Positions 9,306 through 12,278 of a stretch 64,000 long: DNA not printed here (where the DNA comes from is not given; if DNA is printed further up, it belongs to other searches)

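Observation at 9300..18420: Tandem array of three paralogous ~900-aa secreted HAF-like-repeat proteins sharing one C-terminal module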

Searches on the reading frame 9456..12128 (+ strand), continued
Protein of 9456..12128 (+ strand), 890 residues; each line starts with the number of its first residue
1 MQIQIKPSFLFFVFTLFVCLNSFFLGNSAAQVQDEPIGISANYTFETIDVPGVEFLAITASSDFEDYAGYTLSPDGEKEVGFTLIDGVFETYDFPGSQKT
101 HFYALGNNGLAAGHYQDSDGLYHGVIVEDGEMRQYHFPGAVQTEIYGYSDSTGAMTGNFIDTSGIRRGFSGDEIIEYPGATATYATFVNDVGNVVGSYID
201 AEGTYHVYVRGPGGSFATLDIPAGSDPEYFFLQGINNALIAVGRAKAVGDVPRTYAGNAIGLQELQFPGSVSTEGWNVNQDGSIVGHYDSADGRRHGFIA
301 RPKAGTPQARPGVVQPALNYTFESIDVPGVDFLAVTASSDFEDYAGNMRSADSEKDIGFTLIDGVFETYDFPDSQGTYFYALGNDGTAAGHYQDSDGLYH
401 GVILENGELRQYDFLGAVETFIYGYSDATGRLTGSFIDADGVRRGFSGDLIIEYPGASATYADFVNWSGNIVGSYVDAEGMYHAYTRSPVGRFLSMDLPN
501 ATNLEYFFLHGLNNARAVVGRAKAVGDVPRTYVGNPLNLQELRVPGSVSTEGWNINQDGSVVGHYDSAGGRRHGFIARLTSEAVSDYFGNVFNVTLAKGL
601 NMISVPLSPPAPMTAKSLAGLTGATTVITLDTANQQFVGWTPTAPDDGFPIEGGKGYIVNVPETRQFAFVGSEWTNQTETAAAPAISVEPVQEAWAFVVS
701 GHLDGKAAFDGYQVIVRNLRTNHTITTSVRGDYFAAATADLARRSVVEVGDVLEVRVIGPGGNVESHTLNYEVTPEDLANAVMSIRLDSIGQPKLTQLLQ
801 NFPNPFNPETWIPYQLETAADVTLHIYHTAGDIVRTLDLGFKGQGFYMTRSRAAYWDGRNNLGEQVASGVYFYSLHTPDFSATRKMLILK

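Call 39: predict_structure(alignment_id=A1)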
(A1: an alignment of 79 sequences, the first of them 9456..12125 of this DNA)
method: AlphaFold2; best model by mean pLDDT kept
length: 890 residues; sequences in the alignment: 79
mean_pLDDT: 73.6   pTM: 0.41
mean pLDDT of the five models: 73.6, 68.5, 66.3, 64.5, 60.9
residues with pLDDT >= 90: 83; 70-90: 539; 50-70: 161; < 50: 107
segments of 3 or more residues with pLDDT < 50: 1-40, 310-314, 512-515, 582-591, 670-688, 793-807, 881-885
pLDDT, mean of each block of 10 residues (from residue 1): 38 33 27 31 76 82 80 82 84 81 71 81 80 81 70 76 85 84 77 75 70 69 54 57 73 74 81 77 85 88 66 59 86 80 83 78 85 75 71 82 82 79 66 81 85 85 71 77 71 62 63 56 76 70 77 71 81 81 39 72 67 85 90 87 91 83 72 39 43 89 87 92 89 92 87 90 76 90 87 46 43 76 85 88 75 81 76 73 48
secondary structure, 60 per line:
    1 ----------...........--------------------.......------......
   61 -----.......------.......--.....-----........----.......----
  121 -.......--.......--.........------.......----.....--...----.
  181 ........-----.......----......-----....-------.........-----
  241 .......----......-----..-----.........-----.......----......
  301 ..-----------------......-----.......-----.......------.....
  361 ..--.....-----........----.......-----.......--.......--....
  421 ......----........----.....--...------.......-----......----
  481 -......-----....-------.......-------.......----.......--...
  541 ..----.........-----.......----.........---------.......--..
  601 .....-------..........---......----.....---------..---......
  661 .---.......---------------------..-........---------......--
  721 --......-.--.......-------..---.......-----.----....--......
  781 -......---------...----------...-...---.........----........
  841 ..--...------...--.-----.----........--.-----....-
elements in order (helices of 4 or more, strands of 3 or more residues): H11-21 E42-48 E55-60 E66-72 E79-85 E88-92 E98-105 E110-116 E122-128 E131-137 E140-148 E155-161 E166-170 E173-175 E180-188 E194-200 E205-210 E216-219 E227-235 E241-247 E252-257 E270-278 E284-290 E295-302 E320-325 E331-337 E343-349 E356-362 E365-369 E375-382 E387-393 E399-405 E408-414 E417-426 E431-438 E443-447 E450-452 E459-465 E471-476 E482-487 E493-496 E504-510 E518-524 E529-535 E538-542 E547-555 E561-567 E572-580 E590-596 E599-605 H615-622 E626-631 E636-640 E655-661 E665-671 E696-703 E713-718 E723-728 E733-739 E752-758 E769-772 H775-780 E782-787 E810-812 E814-816 E820-828 E833-842 E845-847 E854-856 E870-877 E886-889

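Call 43: fold_search(model_id=the predicted structure, library=pdb)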
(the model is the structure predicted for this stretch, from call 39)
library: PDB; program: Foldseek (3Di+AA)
matches with E <= 10: 1391; with E <= 0.001: 389
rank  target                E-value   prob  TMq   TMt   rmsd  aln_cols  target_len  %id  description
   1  5m11                  1.2e-10  1.00  0.15  0.17  29.2       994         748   11  Structural and functional probing of PorZ, an essential bacterial surface component of the type-IX secretion system of h (released 2016-11-09)
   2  3ott_B                6.0e-10  1.00  0.14  0.16  28.6       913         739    8  Crystal Structure of the extracellular domain of the putative one component system BT4673 from B. thetaiotaomicron (released 2011-08-10)
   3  8g2z_0U               8.4e-09  1.00  0.17  0.21  18.8       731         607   10  48-nm doublet microtubule from Tetrahymena thermophila strain CU428 (released 2023-06-14)
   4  6fg9_B                8.8e-09  1.00  0.27  0.27  38.4      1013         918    9  Mouse SORCS2 ectodomain (sortilin related VPS10 domain containing receptor 2) (released 2018-08-01)
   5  7lps_G                4.2e-08  1.00  0.17  0.19  17.9       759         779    9  Crystal structure of DDB1-CRBN-ALV1 complex bound to Helios (IKZF2 ZF2) (released 2021-06-02)
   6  6rxt_UL               4.4e-08  1.00  0.14  0.16  17.4       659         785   10  Cryo-EM structure of the 90S pre-ribosome (Kre33-Noc4) from Chaetomium thermophilum, state A (released 2019-08-14)
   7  9n6v_LQ               4.4e-08  1.00  0.15  0.15  19.1       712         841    9  SSU processome maturation and disassembly, State A (released 2025-11-05)
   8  3shf                  4.9e-08  1.00  0.20  0.17  21.1       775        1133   10  Crystal structure of the R265S mutant of full-length murine Apaf-1 (released 2011-08-24)
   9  9e2g_2C               5.1e-08  1.00  0.15  0.19  24.1       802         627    9  Cryo-EM structure of 48 nm repeat of microtubule doublet from T. brucei flagellum (released 2025-03-12)
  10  8glv_Cq               5.3e-08  1.00  0.17  0.15  17.6       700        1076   11  96-nm repeat unit of doublet microtubules from Chlamydomonas reinhardtii flagella (released 2023-05-31)
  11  7mqa_LO               5.3e-08  1.00  0.15  0.16  17.4       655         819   10  Cryo-EM structure of the human SSU processome, state post-A1 (released 2021-09-22)
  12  8bbe_E                5.3e-08  1.00  0.15  0.13  20.1       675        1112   10  Structure of the IFT-A complex; IFT-A2 module (released 2022-12-21)
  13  3va6_B                7.4e-08  1.00  0.13  0.15  29.0       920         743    9  Crystal Structure of the extracellular domain of the putative hybrid two component system BT4673 from B. thetaiotaomic (released 2012-06-13)
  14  5wyj_BA               7.7e-08  1.00  0.15  0.17  18.1       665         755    9  Cryo-EM structure of the 90S small subunit pre-ribosome (Dhr1-depleted, Enp1-TAP, state 1) (released 2017-03-29)
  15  3sfz                  7.7e-08  1.00  0.13  0.11  19.9       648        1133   12  Crystal structure of full-length murine Apaf-1 (released 2011-08-24)
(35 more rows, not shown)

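Call 59: search_solved_structures(query=window:9456-12125:+, max_evalue=1, show_alignments=3)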
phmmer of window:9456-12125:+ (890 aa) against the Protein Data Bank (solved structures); distinct sequences matched with E-value up to 1: 0.

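Call 69: search_protein_families(library=ncbifam, proteins=[L072:16863-23462:+, L014:2589-7424:+, L073:2409-6425:+, L072:525-3989:-, L020:822-4010:+, L077:15665-18850:-, L043:12678-15824:-], max_evalue=0.00001)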
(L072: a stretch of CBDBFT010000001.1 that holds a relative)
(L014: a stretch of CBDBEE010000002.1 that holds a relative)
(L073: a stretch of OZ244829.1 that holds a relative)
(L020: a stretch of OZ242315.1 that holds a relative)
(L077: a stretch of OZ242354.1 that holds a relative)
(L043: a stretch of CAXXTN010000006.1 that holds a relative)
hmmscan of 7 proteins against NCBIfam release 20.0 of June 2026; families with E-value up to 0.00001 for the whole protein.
L072:16863-23462:+ (2200 aa): 7 families
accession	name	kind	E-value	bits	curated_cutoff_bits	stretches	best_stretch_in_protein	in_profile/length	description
NF038112.1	myxo_dep_M36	subfamily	5.2e-66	222.8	1500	4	1533-1910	1218-1570/1604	myxosortase-dependent M36 family metallopeptidase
NF047464.1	FibnectbindLIC11051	equivalog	7.4e-32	110.6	1000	2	656-772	508-621/685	LIC_11051 family fibronectin-binding protein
NF041381.1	XopAC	subfamily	4.2e-31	108.1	450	2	685-771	68-153/451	XopAC/AvrAC family type III secretion system effector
NF041351.1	XopL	equivalog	1.2e-27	96.9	500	0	663-775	78-196/497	type III secretion system leucine-rich repeat domain-containing effector XopL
NF041400.1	XopAE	equivalog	1.8e-27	96.4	600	3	2061-2193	40-170/478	type III secretion system effector XopAE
NF012211.1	tand_rpt_95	domain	5.8e-15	55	90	0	1837-1911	18-92/98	tandem-95 repeat protein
NF011897.0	PRK15370.1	equivalog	3.4e-13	48.3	1113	1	646-795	228-368/755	SPI-1 type III secretion system effector E3 ubiquitin transferase SlrP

L014:2589-7424:+ (1612 aa): 5 families
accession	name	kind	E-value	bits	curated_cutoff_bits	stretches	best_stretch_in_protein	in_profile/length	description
TIGR04095.1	dnd_restrict_1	equivalog_domain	2.7e-17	62.9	600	2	183-331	6-151/451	DNA phosphorothioation system restriction enzyme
NF046051.1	restrict_EcoAI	equivalog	5.3e-12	44.9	550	1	182-345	154-290/768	EcoAI/FtnUII family type I restriction enzme subunit R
NF010337.0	PRK13766.1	equivalog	2.5e-08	32.5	610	0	544-605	411-472/781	Hef nuclease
NF045503.1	repair_heli_XPB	equivalog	2.2e-06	26.5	610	1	179-268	177-264/548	DNA repair helicase XPB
NF008521.0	PRK11448.1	equivalog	3.1e-06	25.5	729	0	182-256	410-487/1123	type I restriction-modification system endonuclease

L073:2409-6425:+ (1339 aa): 5 families
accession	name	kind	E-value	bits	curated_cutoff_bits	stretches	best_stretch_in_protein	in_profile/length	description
NF033627.3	intimin_all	equivalog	5.6e-27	93.9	1400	2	278-439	590-750/939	intimin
NF033639.1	intimin_alpha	exception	3.6e-20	71.4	2050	0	156-331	577-740/940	intimin type alpha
TIGR02962.1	hdxy_isourate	equivalog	5.4e-13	49.3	87.45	0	766-803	14-51/113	hydroxyisourate hydrolase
TIGR04134.1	lipo_with_rSAM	hypoth_equivalog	3.7e-10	40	39.8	0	859-920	44-107/150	radical SAM-associated putative lipoprotein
NF033707.1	T9SS_sortase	equivalog_domain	1.3e-06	26.4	420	1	1250-1328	1001-1079/1095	type IX secretion system sortase PorU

L072:525-3989:- (1155 aa): 0 families

L020:822-4010:+ (1063 aa): 3 families
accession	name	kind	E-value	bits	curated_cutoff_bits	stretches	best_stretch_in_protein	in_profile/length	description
NF000825.0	PRK00068.1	subfamily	9e-232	771.9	995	2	221-1060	147-971/973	hypothetical protein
NF002707.0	PRK02509.1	equivalog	2.5e-195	651.3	949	2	220-813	227-817/983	hypothetical protein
NF009097.0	PRK12438.1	subfamily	2.3e-133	446.2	1254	3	222-816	150-740/991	hypothetical protein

L077:15665-18850:- (1062 aa): 6 families
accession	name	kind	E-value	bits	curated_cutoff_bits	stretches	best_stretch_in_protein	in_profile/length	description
NF012211.1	tand_rpt_95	domain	3.5e-18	65.4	90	0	454-524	11-86/98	tandem-95 repeat protein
NF033707.1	T9SS_sortase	equivalog_domain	3.1e-15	54.9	420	1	963-1049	991-1077/1095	type IX secretion system sortase PorU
TIGR04183.1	Por_Secre_tail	domain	2.3e-08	33.9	23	1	974-1060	2-71/72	T9SS type A sorting domain-containing protein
NF009276.0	PRK12633.1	equivalog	5.8e-07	29.5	383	1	990-1054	127-186/234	flagellar basal body rod modification protein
NF005176.1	PRK06655.1-1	equivalog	8.1e-07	29.1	230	1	989-1050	94-150/197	flagellar hook assembly protein FlgD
NF052323.1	T9SSA_dep_M6i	equivalog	1.8e-06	26.2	600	1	959-1055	941-1032/1043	T9SS-dependent M6-like inactivated metalloprotease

L043:12678-15824:- (1049 aa): 42 families (the best 25 are shown)
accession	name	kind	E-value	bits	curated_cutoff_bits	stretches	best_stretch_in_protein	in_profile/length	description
TIGR01073.1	pcrA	equivalog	2.2e-150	502.4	911.2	2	4-521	2-506/725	DNA helicase PcrA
TIGR01074.1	rep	equivalog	1.4e-122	410.2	951.45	2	7-536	2-520/668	DNA helicase Rep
NF008743.0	PRK11773.1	equivalog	1e-116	391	965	2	2-507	5-498/720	DNA helicase II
TIGR01075.1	uvrD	equivalog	1.5e-110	370.6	1144.45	2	3-518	1-501/715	DNA helicase II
NF008172.0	PRK10919.1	equivalog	2.4e-94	316.9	1168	2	7-408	3-394/673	DNA helicase Rep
NF008276.0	PRK11054.1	equivalog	7.2e-49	166.9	543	3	7-102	197-289/684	DNA helicase IV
TIGR02785.1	addA_Gpos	equivalog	1.3e-42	145.8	707.65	2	181-293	345-469/1234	helicase-exonuclease AddAB subunit AddA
NF005906.0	PRK07883.1-4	equivalog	9.8e-37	126.5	495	1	655-836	8-187/563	DEDD exonuclease domain-containing protein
NF001688.0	PRK00448.1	equivalog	1.3e-33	115.7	873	1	653-832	423-599/1445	PolC-type DNA polymerase III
TIGR01405.1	polC_Gram_pos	equivalog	3.5e-33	114.4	1043.45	1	653-832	189-365/1211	DNA polymerase III subunit alpha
TIGR02784.1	addA_alphas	equivalog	2.6e-32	112.2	860.75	2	172-307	338-496/1138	double-strand break repair helicase AddA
NF010485.0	PRK13909.1-2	equivalog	7.1e-30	103.9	650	2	179-408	286-525/909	RecB-like helicase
NF006316.0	PRK08517.1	equivalog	1.8e-29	102.9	247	1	652-836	69-247/270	3'-5' exonuclease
TIGR00609.1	recB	equivalog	3.9e-29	101.4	696.05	2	191-307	340-458/1175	exodeoxyribonuclease V subunit beta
NF005907.0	PRK07883.1-5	equivalog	1e-27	96.8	454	1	654-832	29-206/584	DEDD exonuclease domain-containing protein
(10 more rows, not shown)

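Call 78: search_protein_families(library=ncbifam, alignment_id=A1, max_evalue=0.001)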
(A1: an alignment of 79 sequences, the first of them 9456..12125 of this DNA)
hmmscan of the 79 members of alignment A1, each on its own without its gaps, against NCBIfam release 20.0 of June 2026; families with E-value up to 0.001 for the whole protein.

A. member 1, window:9456-12125:+ (890 aa): 4 families
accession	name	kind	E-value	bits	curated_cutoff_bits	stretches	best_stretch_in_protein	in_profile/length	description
NF033707.1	T9SS_sortase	equivalog_domain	1.5e-06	26.1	420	1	793-876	994-1076/1095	type IX secretion system sortase PorU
TIGR02913.1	HAF_rpt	repeat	6.6e-06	26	22.65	0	555-575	4-24/39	HAF repeat protein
NF052323.1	T9SSA_dep_M6i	equivalog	0.00032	18.8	600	1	801-872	960-1021/1043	T9SS-dependent M6-like inactivated metalloprotease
NF009276.0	PRK12633.1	equivalog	0.00057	19.7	383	0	818-879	127-183/234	flagellar basal body rod modification protein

B. families by the number of members that match (of 79 scanned): 10 families
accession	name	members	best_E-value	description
NF033707.1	T9SS_sortase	78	7.2e-11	type IX secretion system sortase PorU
TIGR04183.1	Por_Secre_tail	77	2.2e-11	T9SS type A sorting domain-containing protein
NF005176.1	PRK06655.1-1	77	8.4e-09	flagellar hook assembly protein FlgD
NF052323.1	T9SSA_dep_M6i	76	4.5e-08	T9SS-dependent M6-like inactivated metalloprotease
NF009276.0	PRK12633.1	66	1.8e-08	flagellar basal body rod modification protein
TIGR02913.1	HAF_rpt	35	1.4e-06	HAF repeat protein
NF038113.1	T9SSA_dep_M36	34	1.5e-06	T9SS-dependent M36 family metallopeptidase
NF052228.1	T9SS_PorZ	29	9.9e-07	type IX secretion system anionic LPS delivery protein PorZ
NF000022.1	stregra_B_VgbA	1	3.2e-08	streptogramin B lyase Vgb(A)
NF009452.0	PRK12812.1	1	0.00098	flagellar basal body rod modification protein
